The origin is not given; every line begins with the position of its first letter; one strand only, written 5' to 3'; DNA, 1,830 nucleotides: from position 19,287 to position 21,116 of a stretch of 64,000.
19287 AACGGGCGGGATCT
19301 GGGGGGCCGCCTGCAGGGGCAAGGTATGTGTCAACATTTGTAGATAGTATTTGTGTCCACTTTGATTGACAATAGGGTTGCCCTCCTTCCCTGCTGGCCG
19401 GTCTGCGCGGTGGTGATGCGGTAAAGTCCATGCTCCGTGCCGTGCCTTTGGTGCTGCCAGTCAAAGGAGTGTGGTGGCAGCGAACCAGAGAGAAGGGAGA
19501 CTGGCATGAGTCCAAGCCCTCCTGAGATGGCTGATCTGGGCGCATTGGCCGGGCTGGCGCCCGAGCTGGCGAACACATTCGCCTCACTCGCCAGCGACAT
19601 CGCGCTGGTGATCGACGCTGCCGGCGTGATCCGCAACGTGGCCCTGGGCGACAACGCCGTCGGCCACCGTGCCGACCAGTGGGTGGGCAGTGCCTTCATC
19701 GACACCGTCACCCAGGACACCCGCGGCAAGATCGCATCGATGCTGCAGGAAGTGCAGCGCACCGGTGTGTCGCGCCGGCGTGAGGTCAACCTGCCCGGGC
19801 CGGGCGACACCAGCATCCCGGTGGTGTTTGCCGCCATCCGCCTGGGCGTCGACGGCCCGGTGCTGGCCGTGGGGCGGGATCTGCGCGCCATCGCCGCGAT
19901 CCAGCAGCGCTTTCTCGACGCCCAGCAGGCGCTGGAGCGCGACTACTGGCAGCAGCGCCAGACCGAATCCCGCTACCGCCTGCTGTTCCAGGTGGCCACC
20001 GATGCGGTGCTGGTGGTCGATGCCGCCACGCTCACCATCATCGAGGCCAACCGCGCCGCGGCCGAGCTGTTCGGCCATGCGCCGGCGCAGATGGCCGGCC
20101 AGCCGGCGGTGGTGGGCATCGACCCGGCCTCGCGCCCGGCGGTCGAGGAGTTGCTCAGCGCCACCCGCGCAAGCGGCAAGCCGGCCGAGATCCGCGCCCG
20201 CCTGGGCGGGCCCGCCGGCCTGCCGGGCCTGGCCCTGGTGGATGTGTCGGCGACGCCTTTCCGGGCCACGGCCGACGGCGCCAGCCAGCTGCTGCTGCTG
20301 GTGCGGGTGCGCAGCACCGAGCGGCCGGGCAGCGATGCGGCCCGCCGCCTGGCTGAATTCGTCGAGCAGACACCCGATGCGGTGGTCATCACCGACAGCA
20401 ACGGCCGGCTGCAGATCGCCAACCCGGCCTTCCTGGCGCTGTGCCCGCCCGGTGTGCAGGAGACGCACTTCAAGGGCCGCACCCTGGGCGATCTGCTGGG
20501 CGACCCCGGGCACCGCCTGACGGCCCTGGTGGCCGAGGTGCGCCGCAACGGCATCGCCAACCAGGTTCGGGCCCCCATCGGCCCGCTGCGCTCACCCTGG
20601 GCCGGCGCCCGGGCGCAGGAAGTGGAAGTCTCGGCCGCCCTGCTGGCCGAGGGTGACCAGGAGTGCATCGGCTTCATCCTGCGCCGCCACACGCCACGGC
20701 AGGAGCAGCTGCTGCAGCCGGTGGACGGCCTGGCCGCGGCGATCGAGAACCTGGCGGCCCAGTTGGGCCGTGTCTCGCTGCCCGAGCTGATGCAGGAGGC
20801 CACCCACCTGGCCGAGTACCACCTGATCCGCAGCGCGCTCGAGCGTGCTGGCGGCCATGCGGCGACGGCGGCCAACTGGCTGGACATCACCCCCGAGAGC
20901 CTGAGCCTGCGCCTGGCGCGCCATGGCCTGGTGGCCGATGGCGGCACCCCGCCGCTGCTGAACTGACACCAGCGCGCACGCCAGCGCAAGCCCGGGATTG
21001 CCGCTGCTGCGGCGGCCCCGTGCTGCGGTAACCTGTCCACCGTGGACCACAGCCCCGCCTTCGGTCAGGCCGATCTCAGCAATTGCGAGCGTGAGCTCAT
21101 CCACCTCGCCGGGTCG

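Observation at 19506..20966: PpsR paralog with a probably DNA-binding-dead HTH, encoded directly upstream of a phytochrome: candidate light-controlled decoy or anti-repressor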

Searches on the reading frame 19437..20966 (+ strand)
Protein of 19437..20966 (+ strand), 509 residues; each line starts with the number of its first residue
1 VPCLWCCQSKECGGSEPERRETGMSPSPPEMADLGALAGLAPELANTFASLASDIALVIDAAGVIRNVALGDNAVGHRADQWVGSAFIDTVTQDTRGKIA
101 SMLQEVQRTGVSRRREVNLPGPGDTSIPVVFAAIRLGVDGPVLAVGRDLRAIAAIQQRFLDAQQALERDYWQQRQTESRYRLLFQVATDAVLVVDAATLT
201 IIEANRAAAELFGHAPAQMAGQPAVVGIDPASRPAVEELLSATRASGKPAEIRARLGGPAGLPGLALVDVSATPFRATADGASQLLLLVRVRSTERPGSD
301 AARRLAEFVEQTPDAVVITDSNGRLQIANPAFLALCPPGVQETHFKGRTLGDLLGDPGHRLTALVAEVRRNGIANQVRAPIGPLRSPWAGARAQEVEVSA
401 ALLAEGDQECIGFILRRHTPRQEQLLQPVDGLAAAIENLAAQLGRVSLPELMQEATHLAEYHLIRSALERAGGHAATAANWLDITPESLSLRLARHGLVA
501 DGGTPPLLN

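Call 6: search_protein_families(library=pfam, proteins=[window:19506-20966:+], max_evalue=0.01)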
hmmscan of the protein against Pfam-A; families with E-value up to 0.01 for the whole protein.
window:19506-20966:+ (486 aa): 6 families
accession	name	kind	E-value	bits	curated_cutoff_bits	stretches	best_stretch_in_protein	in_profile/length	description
PF00989.32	PAS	-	2e-15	57.2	22.6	2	156-228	2-73/113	PAS fold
PF08448.16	PAS_4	-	9.6e-14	52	23.1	2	164-269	4-105/110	PAS fold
PF13188.13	PAS_8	-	1.3e-13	50.8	21.8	2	156-200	2-42/65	PAS domain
PF13426.13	PAS_9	-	1.7e-09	38.3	27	2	290-338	1-47/103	PAS domain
PF24820.1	Diguanyl_cycl_sensor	-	1.5e-05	25.4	28.1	0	162-200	3-40/109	Diguanylate cyclase-like sensor domain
PF02954.25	HTH_8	-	1.7e-05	24.9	22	1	437-472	6-41/42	Bacterial regulatory protein, Fis family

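Call 7: search_protein_families(library=ncbifam, proteins=[window:19506-20966:+], max_evalue=0.001)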
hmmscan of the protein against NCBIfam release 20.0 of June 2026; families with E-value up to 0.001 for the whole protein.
window:19506-20966:+ (486 aa): 5 families
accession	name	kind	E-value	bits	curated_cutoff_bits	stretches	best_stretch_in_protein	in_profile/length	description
TIGR02040.1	PpsR-CrtJ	equivalog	9.9e-91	305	275.4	1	27-475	3-442/442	transcriptional regulator PpsR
TIGR00229.1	sensory_box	domain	2.3e-15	56.8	22.9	1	151-227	1-75/126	PAS domain S-box protein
NF008468.0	PRK11360.1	equivalog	0.00013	20.5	646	0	286-393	274-373/616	two-component system sensor histidine kinase AtoS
NF046044.1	PnpS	equivalog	0.00021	20.4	400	0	129-202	29-101/390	two-component system histidine kinase PnpS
NF052573.1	HisKinEspAMyxo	equivalog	0.00086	17.4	1400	0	151-210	250-308/755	serine histidine kinase EspA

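Call 10: find_encoding_contigs(protein=window:19506-20966:+, flank=10000, max_places=4)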
Protein window:19506-20966:+ (486 aa): no gene with exactly this product is on record in the collection.

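Call 11: find_encoding_contigs(protein=window:19437-20966:+, flank=10000, max_places=4)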
Protein window:19437-20966:+ (509 aa): no gene with exactly this product is on record in the collection.

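Call 12: find_related_loci(query=window:19506-20963:+, collection=genome_contigs, flank=10000)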
Query window:19506-20963:+ (486 aa) in genome_contigs; peptide patterns used: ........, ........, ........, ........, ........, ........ (x = any residue, [..] = any of these).
188 stretches matched a pattern; 11 encode a relative of the query (tblastn E <= 1e-3); 11 distinct loci.
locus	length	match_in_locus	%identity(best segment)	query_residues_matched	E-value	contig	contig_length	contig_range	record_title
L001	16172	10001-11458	85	1-486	0e+0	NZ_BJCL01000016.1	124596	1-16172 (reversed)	Pseudaquabacterium pictum strain W35 sequence16, whole genome shotgun sequence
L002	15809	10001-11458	81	1-486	0e+0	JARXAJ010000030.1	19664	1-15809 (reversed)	MAG: Aquabacterium sp. isolate D15.bin.16 k141_171262, whole genome shotgun sequence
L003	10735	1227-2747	77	1-486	0e+0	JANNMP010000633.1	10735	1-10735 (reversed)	MAG: Burkholderiaceae bacterium isolate SOY_35_metabat.30 SOY_35_k141_1061807, whole genome shotgun sequence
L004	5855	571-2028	78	1-486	0e+0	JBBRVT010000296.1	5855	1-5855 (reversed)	MAG: Burkholderiales bacterium isolate La3_metabat2.221 La3_metabat2.221_K_1758592_L_5855_cov_42.0161, whole genome shot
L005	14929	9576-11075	79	1-486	0e+0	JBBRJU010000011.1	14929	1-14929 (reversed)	MAG: Burkholderiales bacterium isolate Co_metawrap_2895 Cmw_2895_k141_14251410_length_14929_cov_7.0000, whole genome sho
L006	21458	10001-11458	80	1-486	0e+0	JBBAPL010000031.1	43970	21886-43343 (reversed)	MAG: Aquabacterium sp. isolate EUL_166 ctg31-EUL_166, whole genome shotgun sequence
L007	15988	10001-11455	74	1-486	0e+0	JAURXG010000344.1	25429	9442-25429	MAG: Aquabacterium sp. isolate E10_concoct.bin.94_sub E10_k141_40755, whole genome shotgun sequence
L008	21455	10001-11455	74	1-486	0e+0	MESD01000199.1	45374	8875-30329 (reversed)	MAG: Burkholderiales bacterium RIFCSPHIGHO2_12_FULL_69_20 rifcsphigho2_12_scaffold_734, whole genome shotgun sequence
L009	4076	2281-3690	70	1-477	0e+0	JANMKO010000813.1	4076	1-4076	MAG: Betaproteobacteria bacterium isolate OTE_64_metabat_164 OTE_64_k141_3803066, whole genome shotgun sequence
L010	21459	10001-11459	77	1-486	1e-120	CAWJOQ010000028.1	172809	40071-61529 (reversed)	MAG: uncultured beta proteobacterium isolate MFD02832.bin.2.114 genome assembly, contig: contig_4295, whole genome shotg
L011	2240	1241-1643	56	209-346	6e-29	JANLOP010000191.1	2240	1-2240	MAG: Betaproteobacteria bacterium isolate OTE_38_metabat_80 OTE_38_k141_3781980, whole genome shotgun sequence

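Call 15: find_homologous_proteins(query=window:19506-20963:+, max_evalue=1e-10)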
Query window:19506-20963:+ (486 aa): 1997 proteins with E <= 1e-10 among 8000 candidates; the best 120 are listed.
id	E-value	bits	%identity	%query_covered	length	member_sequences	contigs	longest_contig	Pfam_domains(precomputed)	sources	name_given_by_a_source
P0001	0.0e+0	1039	100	100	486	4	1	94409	PF13426.14,PF13188.14,PF24820.2,PF02954.26,PF08448.17,PF00989.32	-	-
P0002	9.8e-262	887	87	100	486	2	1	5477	PF13426.14,PF13188.14,PF02954.26,PF08448.17,PF00989.32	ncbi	-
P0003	2.5e-253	859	84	100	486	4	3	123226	PF13426.14,PF13188.14,PF24820.2,PF08448.17,PF00989.32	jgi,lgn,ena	jgi:transcriptional regulator PpsR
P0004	3.8e-253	859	85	100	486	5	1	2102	PF13426.14,PF13188.14,PF24820.2,PF02954.26,PF08448.17,PF00989.32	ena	-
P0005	1.6e-250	850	85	100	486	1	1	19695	PF13426.14,PF13188.14,PF24820.2,PF02954.26,PF08448.17,PF00989.32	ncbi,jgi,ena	jgi:transcriptional regulator PpsR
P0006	4.9e-249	845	85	100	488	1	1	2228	PF13426.14,PF13188.14,PF24820.2,PF02954.26,PF08448.17,PF00989.32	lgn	-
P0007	2.9e-245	833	83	100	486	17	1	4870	PF13426.14,PF13188.14,PF24820.2,PF08448.17,PF00989.32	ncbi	-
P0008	1.3e-243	827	83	100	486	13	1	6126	PF13426.14,PF13188.14,PF24820.2,PF08448.17,PF00989.32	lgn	-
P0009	3.2e-242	823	83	99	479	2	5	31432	PF13426.14,PF13188.14,PF24820.2,PF08448.17,PF00989.32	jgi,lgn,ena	-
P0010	6.6e-242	822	83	99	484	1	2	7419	PF13426.14,PF13188.14,PF24820.2,PF02954.26,PF08448.17,PF00989.32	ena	-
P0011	2.0e-239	813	82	99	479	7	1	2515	PF13426.14,PF13188.14,PF24820.2,PF02954.26,PF08448.17,PF00989.32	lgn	-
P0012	1.6e-238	810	80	100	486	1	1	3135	PF13426.14,PF13188.14,PF24820.2,PF02954.26,PF08448.17,PF00989.32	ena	-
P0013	6.6e-237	805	81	100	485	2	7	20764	PF13426.14,PF13188.14,PF24820.2,PF02954.26,PF08448.17,PF00989.32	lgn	-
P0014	6.9e-237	805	80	100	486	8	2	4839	PF13426.14,PF13188.14,PF24820.2,PF08448.17,PF00989.32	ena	-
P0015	2.4e-235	800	82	98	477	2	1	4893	PF13426.14,PF13188.14,PF24820.2,PF02954.26,PF08448.17,PF00989.32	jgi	-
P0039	4.3e-186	638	68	100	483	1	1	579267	PF13426.14,PF13188.14,PF24820.2,PF02954.26,PF08448.17,PF00989.32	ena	-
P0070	2.0e-142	494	57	99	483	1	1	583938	PF13426.14,PF13188.14,PF24820.2,PF02954.26,PF08448.17,PF00989.32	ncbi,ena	-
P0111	2.1e-133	464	55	98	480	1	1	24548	PF13426.14,PF13188.14,PF24820.2,PF08448.17,PF00989.32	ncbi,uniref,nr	ncbi:transcriptional regulator PpsR [Ideonella sp. A 288]|uniref:transcriptional regulator PpsR n=1 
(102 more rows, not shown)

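Call 29: search_solved_structures(query=window:19506-20963:+, max_evalue=0.01, show_alignments=2)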
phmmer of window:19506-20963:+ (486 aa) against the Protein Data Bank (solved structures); distinct sequences matched with E-value up to 0.01: 3.
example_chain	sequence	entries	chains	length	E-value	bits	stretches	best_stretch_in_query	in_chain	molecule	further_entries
4hh2_A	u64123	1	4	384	1.2e-32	117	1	12-391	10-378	Transcriptional regulator, PpsR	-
4hh3_A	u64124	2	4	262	4.4e-25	92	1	12-232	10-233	Transcriptional regulator, PpsR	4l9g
4l9e_A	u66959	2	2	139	1.6e-10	44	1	128-233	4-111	Transcriptional regulator, PpsR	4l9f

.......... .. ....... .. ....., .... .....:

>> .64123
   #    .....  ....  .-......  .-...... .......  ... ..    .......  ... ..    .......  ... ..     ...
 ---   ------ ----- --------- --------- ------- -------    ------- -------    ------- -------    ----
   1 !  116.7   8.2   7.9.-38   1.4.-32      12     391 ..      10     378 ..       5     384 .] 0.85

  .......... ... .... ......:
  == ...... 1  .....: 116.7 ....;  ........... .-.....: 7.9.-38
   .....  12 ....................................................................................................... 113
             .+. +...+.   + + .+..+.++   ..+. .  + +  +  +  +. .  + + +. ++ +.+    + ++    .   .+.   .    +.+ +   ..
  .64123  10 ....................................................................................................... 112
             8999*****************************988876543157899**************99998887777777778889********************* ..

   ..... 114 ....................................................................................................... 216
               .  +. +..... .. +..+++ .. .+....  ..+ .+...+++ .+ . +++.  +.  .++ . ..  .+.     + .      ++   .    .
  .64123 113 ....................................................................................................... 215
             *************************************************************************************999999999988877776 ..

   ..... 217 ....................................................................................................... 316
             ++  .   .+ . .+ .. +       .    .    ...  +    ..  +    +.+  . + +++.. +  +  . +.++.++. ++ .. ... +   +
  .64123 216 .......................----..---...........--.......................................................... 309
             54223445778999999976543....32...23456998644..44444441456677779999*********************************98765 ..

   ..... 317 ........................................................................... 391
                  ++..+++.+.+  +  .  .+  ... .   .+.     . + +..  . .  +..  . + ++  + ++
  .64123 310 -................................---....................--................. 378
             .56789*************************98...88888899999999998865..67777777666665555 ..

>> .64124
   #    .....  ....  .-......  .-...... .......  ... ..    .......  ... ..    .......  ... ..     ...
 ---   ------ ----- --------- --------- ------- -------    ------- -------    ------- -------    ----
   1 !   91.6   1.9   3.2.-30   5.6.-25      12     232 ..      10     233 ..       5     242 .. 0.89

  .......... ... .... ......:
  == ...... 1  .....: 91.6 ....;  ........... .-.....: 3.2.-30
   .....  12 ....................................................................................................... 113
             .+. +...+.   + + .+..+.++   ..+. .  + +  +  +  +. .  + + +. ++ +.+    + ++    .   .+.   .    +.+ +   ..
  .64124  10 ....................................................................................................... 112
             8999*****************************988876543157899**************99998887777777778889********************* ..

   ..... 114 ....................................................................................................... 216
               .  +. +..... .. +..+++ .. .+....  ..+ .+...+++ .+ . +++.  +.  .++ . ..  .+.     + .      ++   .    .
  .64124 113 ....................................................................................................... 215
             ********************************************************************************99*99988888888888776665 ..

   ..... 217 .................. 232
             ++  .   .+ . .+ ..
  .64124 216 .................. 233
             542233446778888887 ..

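Call 31: search_protein_representatives(protein=window:19506-20963:+)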
Query: 486 residues. Proteins with E-value up to 0.001 (for the whole library): 12263; up to 1e-10: 1828; up to 1e-30: 638. The best 150 are listed.
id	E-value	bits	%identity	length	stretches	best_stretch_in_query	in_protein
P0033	6.4e-197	671.6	70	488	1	1-486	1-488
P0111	6.7e-134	463.9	58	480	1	2-479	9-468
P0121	1.4e-130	453.0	55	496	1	5-480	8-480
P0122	2.0e-119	416.2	53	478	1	7-478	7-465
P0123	3.7e-116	405.4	54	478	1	3-480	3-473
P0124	5.6e-114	398.2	53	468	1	2-483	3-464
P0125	8.1e-112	391.1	50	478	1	9-486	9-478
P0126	5.4e-111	388.4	51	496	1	7-486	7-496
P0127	6.2e-111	388.2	48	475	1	8-478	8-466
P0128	1.6e-110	386.9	52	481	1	9-472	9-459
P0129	7.2e-110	384.7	54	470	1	6-472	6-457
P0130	9.3e-110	384.3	49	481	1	8-479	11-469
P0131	6.3e-108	378.3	50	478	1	9-474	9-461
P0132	1.6e-107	377.0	47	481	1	9-479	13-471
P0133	5.2e-107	375.3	50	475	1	4-479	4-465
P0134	7.8e-107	374.7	52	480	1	7-483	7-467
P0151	1.3e-95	337.7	47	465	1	6-464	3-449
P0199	2.0e-72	261.3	38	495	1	24-477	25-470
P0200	9.2e-72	259.1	37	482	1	24-476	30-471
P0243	7.6e-61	223.1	37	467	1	21-475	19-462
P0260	7.6e-59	216.5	38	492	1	12-476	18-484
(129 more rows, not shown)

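Call 35: list_cluster_members(proteins=[P0130, P0132, P0003, P0005, P0111, P0200, P0243, P0199, P0122, P0123])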
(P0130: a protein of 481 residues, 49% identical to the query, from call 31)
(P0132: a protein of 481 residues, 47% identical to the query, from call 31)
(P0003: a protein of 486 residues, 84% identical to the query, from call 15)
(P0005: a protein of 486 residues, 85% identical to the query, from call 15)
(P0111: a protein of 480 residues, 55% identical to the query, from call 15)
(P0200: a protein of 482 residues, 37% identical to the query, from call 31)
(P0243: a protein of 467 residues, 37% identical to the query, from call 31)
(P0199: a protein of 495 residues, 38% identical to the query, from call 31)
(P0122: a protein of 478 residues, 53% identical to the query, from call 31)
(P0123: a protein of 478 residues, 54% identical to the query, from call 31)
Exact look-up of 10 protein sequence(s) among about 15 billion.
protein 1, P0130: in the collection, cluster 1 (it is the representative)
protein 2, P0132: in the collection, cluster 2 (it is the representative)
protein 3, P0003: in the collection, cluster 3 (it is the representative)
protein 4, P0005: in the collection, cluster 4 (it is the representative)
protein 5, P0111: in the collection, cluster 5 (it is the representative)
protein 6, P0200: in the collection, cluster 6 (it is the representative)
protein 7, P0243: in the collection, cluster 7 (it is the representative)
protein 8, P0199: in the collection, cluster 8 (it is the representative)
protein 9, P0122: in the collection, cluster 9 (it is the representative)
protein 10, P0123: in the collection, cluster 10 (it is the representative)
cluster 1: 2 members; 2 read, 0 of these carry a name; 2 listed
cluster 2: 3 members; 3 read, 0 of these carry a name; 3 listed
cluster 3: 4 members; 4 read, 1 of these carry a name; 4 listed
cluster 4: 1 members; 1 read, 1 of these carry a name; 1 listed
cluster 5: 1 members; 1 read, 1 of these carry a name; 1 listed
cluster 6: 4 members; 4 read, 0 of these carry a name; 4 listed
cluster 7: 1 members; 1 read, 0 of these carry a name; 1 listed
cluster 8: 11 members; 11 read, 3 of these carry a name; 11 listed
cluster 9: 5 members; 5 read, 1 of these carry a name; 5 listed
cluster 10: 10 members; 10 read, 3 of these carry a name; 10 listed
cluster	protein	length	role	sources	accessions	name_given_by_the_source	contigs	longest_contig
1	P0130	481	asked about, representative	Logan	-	-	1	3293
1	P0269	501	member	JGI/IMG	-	-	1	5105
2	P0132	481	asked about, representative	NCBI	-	-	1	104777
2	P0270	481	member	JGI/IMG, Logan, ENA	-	-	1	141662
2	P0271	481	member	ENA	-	-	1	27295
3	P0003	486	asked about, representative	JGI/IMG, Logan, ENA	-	transcriptional regulator PpsR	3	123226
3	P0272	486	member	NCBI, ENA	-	-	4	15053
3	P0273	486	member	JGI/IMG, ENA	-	-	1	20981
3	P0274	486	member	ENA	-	-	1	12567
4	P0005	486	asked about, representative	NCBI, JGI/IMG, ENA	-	transcriptional regulator PpsR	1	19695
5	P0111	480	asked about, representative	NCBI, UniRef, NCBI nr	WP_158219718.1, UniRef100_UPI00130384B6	transcriptional regulator PpsR [Ideonella sp. A 288] | transcriptional regulator PpsR n=1 Tax=Ideonella sp. A 288 TaxID=1962181 ...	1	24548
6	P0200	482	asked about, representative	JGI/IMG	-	-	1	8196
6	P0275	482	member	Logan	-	-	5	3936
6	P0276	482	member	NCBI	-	-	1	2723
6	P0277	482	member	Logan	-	-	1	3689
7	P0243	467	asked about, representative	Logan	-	-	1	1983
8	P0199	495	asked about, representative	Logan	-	-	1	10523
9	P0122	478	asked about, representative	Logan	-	-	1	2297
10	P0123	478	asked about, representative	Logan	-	-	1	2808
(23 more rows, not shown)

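Call 36: find_encoding_contigs(protein=P0132, flank=10000, max_places=3)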
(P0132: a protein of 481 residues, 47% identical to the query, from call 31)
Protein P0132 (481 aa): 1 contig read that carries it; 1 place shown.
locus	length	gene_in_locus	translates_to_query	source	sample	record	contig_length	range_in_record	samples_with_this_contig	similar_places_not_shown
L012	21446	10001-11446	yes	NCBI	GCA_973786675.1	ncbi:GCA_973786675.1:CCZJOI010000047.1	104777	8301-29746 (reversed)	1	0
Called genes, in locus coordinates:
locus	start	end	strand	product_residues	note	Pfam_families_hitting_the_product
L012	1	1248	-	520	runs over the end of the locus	PF00148:Oxidored_nitro, PF08369:PCP_red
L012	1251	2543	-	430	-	PF00148:Oxidored_nitro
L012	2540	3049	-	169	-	PF07284:BCHF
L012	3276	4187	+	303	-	PF02310:B12-binding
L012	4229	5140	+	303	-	PF01040:UbiA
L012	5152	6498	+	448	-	PF07690:MFS_1, PF03209:PUCC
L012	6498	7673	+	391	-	PF01266:DAO (weak), PF01494:FAD_binding_3, PF07992:Pyr_redox_2 (weak), PF12831:FAD_oxidored (weak), PF13450:NAD_binding_8 (weak), PF05834:Lycopene_cycl (weak)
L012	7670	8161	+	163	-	PF03073:TspO_MBR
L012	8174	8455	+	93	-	-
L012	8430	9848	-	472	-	PF01738:DLH (weak), PF00561:Abhydrolase_1, PF12146:Hydrolase_4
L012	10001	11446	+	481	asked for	PF08448:PAS_4 (weak), PF00989:PAS, PF08448:PAS_4 (weak), PF13188:PAS_8 (weak), PF00989:PAS (weak), PF08448:PAS_4, PF13188:PAS_8, PF02954:HTH_8, +2 more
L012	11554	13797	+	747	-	PF08446:PAS_2, PF01590:GAF, PF00360:PHY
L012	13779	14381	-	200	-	PF01126:Heme_oxygenase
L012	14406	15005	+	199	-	PF06325:PrmA (weak), PF13649:Methyltransf_25, PF13847:Methyltransf_31 (weak), PF08242:Methyltransf_12 (faint)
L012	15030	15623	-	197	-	PF08212:Lipocalin_2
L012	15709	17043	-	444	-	PF00724:Oxidored_FMN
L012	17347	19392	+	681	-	PF00795:CN_hydrolase, PF02540:NAD_synthase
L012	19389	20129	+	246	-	PF03544:TonB_C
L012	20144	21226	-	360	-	PF00005:ABC_tran, PF13304:AAA_21, PF08402:TOBE_2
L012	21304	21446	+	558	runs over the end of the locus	PF00528:BPD_transp_1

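Call 44: find_homologous_proteins(query=P0132, max_evalue=1e-20)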
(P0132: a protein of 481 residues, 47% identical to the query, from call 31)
Query P0132 (481 aa): 4995 proteins with E <= 1e-20 among 8000 candidates; the best 120 are listed.
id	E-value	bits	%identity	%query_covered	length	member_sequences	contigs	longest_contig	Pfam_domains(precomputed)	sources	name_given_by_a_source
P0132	0.0e+0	1012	100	100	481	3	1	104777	PF13426.14,PF13188.14,PF24820.2,PF02954.26,PF08448.17,PF00989.32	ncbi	-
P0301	2.3e-244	829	83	99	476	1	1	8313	PF13426.14,PF13188.14,PF12860.14,PF24820.2,PF02954.26,PF08448.17,PF00989.32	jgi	jgi:transcriptional regulator PpsR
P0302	5.6e-244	828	82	99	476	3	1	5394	PF13426.14,PF13188.14,PF12860.14,PF24820.2,PF02954.26,PF08448.17,PF00989.32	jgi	jgi:transcriptional regulator PpsR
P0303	4.7e-241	818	81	100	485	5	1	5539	PF13426.14,PF13188.14,PF24820.2,PF02954.26,PF08448.17,PF00989.32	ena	-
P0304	1.5e-238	810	81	97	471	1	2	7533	PF13426.14,PF13188.14,PF24820.2,PF02954.26,PF08448.17,PF00989.32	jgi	jgi:transcriptional regulator PpsR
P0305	9.0e-237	804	81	97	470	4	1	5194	PF13426.14,PF13188.14,PF12860.14,PF24820.2,PF02954.26,PF08448.17,PF00989.32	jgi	jgi:transcriptional regulator PpsR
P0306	1.2e-198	679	70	96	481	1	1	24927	PF13426.14,PF13188.14,PF24820.2,PF02954.26,PF08448.17,PF00989.32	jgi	jgi:transcriptional regulator PpsR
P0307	6.7e-195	666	68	97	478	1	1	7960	PF13426.14,PF13188.14,PF24820.2,PF02954.26,PF08448.17,PF00989.32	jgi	jgi:transcriptional regulator PpsR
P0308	3.4e-194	664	69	95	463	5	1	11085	PF13426.14,PF13188.14,PF24820.2,PF02954.26,PF08448.17,PF00989.32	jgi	jgi:transcriptional regulator PpsR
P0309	4.5e-194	664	71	92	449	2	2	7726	PF13426.14,PF13188.14,PF24820.2,PF02954.26,PF08448.17,PF00989.32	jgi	jgi:transcriptional regulator PpsR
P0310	4.1e-189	647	67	96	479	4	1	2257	PF13426.14,PF13188.14,PF24820.2,PF02954.26,PF08448.17,PF00989.32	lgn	-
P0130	2.6e-186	638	67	95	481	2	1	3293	PF13426.14,PF13188.14,PF24820.2,PF02954.26,PF08448.17,PF00989.32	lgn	-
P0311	4.8e-186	637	66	96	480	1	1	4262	PF13426.14,PF13188.14,PF24820.2,PF02954.26,PF08448.17,PF00989.32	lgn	-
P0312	3.4e-183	628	64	99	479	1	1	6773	PF13426.14,PF13188.14,PF02954.26,PF08448.17,PF00989.32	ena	-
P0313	1.2e-180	619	64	96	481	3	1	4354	PF13426.14,PF13188.14,PF24820.2,PF02954.26,PF08448.17,PF00989.32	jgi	jgi:transcriptional regulator PpsR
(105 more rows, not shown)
